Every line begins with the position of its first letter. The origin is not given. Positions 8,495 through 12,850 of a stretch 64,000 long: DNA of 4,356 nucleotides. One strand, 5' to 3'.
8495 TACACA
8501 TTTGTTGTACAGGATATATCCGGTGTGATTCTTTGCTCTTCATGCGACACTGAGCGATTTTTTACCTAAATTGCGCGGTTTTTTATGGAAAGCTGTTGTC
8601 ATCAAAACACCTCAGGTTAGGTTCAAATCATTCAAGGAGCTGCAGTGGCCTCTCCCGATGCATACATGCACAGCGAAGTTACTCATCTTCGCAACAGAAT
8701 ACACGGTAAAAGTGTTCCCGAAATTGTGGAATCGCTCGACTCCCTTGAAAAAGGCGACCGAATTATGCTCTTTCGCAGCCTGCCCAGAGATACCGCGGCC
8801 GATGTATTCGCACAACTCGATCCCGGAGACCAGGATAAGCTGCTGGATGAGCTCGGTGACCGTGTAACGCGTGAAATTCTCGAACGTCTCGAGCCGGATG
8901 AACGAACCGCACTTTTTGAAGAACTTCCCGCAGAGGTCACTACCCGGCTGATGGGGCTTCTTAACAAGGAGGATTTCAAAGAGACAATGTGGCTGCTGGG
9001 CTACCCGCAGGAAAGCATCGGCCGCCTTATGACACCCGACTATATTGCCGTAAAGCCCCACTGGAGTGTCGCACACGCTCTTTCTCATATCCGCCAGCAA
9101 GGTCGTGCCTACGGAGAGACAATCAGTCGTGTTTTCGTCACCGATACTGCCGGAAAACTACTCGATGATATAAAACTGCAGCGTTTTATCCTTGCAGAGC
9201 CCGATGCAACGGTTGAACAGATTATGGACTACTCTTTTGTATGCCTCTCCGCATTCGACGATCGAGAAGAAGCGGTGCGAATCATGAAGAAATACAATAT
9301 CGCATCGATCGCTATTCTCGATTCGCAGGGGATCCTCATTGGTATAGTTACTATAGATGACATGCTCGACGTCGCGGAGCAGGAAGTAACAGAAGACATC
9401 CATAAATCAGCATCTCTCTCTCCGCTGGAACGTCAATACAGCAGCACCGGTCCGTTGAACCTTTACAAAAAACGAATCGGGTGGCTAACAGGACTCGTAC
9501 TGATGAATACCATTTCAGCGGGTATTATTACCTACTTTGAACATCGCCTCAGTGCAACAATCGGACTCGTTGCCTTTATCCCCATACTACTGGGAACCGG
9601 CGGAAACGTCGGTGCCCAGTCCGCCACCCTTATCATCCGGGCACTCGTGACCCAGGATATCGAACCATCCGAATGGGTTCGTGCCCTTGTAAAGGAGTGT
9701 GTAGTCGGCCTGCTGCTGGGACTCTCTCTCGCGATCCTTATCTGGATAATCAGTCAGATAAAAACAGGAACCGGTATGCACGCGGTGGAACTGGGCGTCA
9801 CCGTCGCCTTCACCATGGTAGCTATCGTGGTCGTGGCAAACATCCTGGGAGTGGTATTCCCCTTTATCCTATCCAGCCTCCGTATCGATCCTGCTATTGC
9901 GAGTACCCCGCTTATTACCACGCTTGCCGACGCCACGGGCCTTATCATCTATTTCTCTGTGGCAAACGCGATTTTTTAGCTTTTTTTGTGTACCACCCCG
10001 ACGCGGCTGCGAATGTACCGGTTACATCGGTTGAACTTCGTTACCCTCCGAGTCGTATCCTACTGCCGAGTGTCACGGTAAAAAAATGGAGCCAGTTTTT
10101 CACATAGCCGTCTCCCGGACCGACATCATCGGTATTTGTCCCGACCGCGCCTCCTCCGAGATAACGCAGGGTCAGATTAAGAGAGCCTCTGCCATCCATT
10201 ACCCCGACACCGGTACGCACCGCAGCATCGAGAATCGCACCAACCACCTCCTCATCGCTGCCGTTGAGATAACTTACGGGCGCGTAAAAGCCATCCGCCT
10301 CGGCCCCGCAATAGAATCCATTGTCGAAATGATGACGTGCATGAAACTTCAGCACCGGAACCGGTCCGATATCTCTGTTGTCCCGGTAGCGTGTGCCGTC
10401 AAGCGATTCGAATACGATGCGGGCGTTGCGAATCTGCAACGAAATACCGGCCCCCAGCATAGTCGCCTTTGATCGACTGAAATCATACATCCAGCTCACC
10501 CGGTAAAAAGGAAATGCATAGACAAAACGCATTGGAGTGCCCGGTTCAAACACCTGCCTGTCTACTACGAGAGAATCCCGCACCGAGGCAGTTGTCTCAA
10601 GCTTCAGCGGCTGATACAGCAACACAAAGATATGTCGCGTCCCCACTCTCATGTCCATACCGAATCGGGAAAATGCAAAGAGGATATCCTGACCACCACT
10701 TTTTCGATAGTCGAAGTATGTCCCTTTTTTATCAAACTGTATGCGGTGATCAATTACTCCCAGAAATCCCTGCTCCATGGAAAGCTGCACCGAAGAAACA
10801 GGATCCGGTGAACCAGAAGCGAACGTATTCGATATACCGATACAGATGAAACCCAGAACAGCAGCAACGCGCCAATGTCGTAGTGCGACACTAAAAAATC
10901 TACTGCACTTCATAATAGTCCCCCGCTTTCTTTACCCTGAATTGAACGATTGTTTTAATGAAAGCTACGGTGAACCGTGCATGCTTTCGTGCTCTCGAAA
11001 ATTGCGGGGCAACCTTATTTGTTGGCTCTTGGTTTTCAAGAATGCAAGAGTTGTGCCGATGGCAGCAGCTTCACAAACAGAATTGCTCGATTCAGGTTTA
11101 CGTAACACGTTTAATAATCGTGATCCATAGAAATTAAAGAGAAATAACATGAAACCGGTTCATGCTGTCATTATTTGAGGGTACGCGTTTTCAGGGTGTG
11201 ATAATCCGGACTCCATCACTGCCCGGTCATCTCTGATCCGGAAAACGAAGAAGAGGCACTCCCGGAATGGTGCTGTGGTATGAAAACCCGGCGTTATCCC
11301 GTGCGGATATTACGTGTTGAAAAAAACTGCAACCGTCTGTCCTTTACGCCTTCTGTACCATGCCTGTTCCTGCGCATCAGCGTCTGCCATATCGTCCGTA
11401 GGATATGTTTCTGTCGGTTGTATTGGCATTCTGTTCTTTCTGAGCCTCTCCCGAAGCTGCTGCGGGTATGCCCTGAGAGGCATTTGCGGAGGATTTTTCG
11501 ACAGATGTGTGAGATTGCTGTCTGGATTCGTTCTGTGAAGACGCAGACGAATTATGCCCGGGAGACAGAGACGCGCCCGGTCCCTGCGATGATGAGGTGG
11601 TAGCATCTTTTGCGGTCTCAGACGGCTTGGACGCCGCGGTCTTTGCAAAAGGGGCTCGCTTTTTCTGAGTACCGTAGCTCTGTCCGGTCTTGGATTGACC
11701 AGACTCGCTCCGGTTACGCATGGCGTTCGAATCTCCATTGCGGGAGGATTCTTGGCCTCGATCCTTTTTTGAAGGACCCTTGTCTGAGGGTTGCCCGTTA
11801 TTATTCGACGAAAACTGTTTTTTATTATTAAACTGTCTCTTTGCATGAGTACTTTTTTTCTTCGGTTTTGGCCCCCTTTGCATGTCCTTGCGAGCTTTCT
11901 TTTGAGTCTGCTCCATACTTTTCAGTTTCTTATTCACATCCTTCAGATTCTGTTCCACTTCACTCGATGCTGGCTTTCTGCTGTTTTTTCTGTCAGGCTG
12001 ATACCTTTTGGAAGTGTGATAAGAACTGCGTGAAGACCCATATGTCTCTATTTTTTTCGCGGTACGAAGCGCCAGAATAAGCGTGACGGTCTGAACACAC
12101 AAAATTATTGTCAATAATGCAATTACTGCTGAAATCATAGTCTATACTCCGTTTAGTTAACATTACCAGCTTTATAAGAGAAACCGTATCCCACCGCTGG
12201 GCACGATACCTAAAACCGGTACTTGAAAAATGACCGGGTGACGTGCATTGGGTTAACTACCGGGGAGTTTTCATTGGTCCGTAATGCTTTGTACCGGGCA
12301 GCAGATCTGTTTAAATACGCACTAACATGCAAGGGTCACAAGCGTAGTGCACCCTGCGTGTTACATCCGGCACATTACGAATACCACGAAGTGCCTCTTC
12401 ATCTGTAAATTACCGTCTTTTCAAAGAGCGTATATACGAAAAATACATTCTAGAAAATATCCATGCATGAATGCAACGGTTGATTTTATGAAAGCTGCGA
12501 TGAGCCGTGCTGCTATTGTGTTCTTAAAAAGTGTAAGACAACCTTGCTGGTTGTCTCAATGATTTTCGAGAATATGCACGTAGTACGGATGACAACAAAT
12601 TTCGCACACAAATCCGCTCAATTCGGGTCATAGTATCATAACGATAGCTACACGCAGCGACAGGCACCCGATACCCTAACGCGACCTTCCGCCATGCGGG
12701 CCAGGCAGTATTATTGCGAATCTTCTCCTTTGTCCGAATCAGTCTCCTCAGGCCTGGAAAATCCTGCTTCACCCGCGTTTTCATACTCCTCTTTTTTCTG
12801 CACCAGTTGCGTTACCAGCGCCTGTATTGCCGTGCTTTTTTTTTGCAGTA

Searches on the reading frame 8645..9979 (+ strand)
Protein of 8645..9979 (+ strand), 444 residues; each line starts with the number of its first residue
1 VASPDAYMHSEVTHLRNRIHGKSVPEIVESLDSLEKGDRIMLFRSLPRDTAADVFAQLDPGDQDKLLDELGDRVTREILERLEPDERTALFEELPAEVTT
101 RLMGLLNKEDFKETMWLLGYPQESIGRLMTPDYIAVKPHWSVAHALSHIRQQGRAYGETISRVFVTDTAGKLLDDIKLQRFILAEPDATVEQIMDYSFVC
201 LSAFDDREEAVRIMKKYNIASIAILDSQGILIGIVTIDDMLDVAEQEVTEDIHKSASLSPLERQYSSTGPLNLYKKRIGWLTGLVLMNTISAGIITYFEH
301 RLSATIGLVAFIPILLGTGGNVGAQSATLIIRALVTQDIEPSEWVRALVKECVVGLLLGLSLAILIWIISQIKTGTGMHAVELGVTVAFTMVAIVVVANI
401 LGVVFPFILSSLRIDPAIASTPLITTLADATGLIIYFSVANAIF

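Call 45: search_protein_families(library=pfam, max_evalue=0.00001, proteins=[window:8645-9979:+])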
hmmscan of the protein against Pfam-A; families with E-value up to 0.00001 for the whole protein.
window:8645-9979:+ (444 aa): 3 families
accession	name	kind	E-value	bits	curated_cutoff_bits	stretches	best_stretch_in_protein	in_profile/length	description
PF01769.21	MgtE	-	8.3e-33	113.8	27.6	1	312-439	1-125/125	Divalent cation transporter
PF03448.22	MgtE_N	-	3.4e-22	79.3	25.9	1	26-122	5-101/102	MgtE intracellular N domain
PF00571.33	CBS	-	1.7e-17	63.9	24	1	190-243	1-54/57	CBS domain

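Call 48: find_homologous_proteins(query=window:8645-9979:+, max_evalue=1e-60)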
Query window:8645-9979:+ (444 aa): 7456 proteins with E <= 1e-60 among 8000 candidates; the best 120 are listed.
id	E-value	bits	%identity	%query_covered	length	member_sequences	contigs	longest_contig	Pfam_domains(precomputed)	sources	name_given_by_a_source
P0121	2.4e-280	948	100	98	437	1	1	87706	PF01769.22,PF00571.34,PF03448.23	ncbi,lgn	-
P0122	2.6e-217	740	74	99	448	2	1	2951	PF01769.22,PF00571.34,PF03448.23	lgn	-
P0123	1.3e-156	540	56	97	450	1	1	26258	PF01769.22,PF00571.34,PF03448.23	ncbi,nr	ncbi:MAG: magnesium transporter [Chitinivibrionales bacterium]|nr:magnesium transporter [Chitinivibr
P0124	1.9e-155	536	57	97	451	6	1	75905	PF01769.22,PF00571.34,PF03448.23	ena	-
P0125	1.7e-146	507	54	97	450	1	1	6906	PF01769.22,PF00571.34,PF03448.23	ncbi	-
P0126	4.0e-146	505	53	97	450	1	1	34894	PF01769.22,PF00571.34,PF03448.23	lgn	-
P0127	8.8e-144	498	55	97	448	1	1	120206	PF01769.22,PF00571.34,PF03448.23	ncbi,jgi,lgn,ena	-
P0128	8.7e-143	494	54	97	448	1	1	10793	PF01769.22,PF00571.34,PF03448.23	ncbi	-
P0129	5.9e-142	492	54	97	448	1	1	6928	PF01769.22,PF00571.34,PF03448.23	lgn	-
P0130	3.2e-141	489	54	96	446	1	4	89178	PF01769.22,PF00571.34,PF03448.23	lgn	-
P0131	5.1e-141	489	54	97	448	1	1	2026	PF01769.22,PF00571.34,PF03448.23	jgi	jgi:magnesium transporter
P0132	5.2e-141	489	54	97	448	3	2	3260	PF01769.22,PF00571.34,PF03448.23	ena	-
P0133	1.7e-140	487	54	97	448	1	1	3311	PF01769.22,PF00571.34,PF03448.23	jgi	-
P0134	1.8e-140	487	54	97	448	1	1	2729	PF01769.22,PF00571.34,PF03448.23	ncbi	ncbi:magnesium transporter [Fibrobacterota bacterium]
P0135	2.0e-140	487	54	95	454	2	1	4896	PF01769.22,PF00571.34,PF03448.23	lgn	-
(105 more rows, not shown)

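Call 49: find_encoding_contigs(protein=P0121, flank=10000, max_places=5)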
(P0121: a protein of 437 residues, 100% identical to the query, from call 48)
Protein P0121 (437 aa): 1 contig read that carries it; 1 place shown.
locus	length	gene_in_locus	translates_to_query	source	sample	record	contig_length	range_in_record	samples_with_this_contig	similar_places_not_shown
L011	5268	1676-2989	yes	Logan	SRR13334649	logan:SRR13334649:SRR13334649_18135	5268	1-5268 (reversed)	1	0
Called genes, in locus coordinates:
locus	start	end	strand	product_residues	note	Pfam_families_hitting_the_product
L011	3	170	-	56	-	?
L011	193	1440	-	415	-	-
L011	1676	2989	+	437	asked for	PF03448:MgtE_N, PF00571:CBS, PF01769:MgtE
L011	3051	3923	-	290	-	-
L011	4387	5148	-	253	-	-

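Call 50: find_encoding_contigs(protein=P0122, flank=10000, max_places=5)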
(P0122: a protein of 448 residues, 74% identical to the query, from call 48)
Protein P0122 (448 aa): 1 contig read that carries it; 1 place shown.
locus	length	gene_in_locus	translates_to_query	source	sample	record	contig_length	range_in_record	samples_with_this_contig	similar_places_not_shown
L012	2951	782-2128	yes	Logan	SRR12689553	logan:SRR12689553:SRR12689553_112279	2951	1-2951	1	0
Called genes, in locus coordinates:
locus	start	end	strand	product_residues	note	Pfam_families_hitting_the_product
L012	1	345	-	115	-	?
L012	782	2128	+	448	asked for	PF03448:MgtE_N, PF00571:CBS, PF01769:MgtE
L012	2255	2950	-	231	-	?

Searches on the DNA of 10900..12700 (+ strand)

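Call 38: search_rna_families(source=window, start=10900, end=12700, threshold=evalue, max_evalue=10)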
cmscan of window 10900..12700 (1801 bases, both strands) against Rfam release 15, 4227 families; matches with E-value up to 10: 3.
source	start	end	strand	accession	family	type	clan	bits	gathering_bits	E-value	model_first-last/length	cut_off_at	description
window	11885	11909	-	RF02925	6A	Gene; sRNA;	-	17.9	41.2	4.8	1-52/52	no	6A RNA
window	11402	11485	+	RF02701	PsrR1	Gene; sRNA;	-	16.5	42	6.4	1-79/79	no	Photosynthesis regulatory RNA1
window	11687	11777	+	RF00593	snoU83B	Gene; snRNA; snoRNA; CD-box;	-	15.9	35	6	1-94/94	no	Small nucleolar RNA U83B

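Call 63: build_rna_model(alignment_id=A3, structure=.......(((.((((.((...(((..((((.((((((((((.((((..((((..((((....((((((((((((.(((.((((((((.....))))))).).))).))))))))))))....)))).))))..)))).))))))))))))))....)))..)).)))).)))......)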
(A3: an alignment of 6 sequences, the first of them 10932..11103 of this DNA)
Model R1 built from alignment A3 (6 sequences, 178 columns); structure: as given.
model positions 169; base pairs 61; branch points 0; effective number of sequences 2.9; information 0.59 bits per position. Calibrated on 0.2 Mb of random sequence (short: E-values are rough).
structure used (alignment columns):
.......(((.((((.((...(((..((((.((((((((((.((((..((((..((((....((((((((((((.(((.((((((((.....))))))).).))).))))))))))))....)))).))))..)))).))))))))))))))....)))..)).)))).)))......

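Call 64: search_with_rna_model(model_id=R1, sources=[window, L005, L008, L009, L010, L012], max_evalue=1, make_alignment=true)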
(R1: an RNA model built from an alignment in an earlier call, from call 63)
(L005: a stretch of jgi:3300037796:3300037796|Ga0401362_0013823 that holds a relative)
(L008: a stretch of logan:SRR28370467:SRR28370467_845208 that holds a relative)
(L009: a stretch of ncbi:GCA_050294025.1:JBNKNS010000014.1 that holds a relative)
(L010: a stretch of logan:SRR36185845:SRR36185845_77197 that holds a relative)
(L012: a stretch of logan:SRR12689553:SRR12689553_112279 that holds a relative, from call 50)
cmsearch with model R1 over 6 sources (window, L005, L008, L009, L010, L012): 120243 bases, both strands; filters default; matches with E-value up to 1: 15.
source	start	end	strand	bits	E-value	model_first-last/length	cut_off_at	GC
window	56476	56643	-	167.4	2.9e-39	1-169/169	no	0.45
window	10933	11101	+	149.6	7.3e-35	1-169/169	no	0.44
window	12463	12632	+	145.2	9.1e-34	1-169/169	no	0.41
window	55984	56148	+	125.2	8.2e-29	1-169/169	no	0.48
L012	380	547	-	123.4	2.3e-28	1-169/169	no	0.51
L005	1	138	+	97.5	6.2e-22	31-169/169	5'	0.59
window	56478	56645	+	44.9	7.1e-09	1-169/169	no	0.45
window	12461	12630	-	42.2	3.3e-08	1-169/169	no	0.42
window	10931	11099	-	38.7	2.4e-07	1-169/169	no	0.44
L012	382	548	+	28.9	6.7e-05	1-169/169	no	0.51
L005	3276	3426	+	20.5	0.0081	1-169/169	no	0.66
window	52111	52199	-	20.3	0.0089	1-169/169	no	0.44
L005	1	136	-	17.4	0.046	1-137/169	3'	0.59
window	8560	8619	-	16.8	0.065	1-169/169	no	0.37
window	49441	49577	-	13.3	0.48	1-169/169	no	0.44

Alignment A4: 15 matches aligned to the model, 227 columns, each read 5' to 3' on its own strand. Consensus structure (alignment columns), stored with it:
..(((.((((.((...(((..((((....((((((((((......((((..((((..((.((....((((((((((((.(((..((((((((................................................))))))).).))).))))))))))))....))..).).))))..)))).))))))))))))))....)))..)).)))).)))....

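Call 76: search_with_rna_model(model_id=R1, sources=[L013, L014, L011], max_evalue=1)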
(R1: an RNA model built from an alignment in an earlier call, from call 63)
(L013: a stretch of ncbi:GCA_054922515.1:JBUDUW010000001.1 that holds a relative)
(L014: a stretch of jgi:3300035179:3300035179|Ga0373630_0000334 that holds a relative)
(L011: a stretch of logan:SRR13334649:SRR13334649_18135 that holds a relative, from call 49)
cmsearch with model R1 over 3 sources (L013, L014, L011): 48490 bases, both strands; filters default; matches with E-value up to 1: 3.
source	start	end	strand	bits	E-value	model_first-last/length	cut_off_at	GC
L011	3943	4111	+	149.6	2.9e-35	1-169/169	no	0.44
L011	3941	4109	-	38.7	9.6e-08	1-169/169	no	0.44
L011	1570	1629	-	16.8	0.026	1-169/169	no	0.37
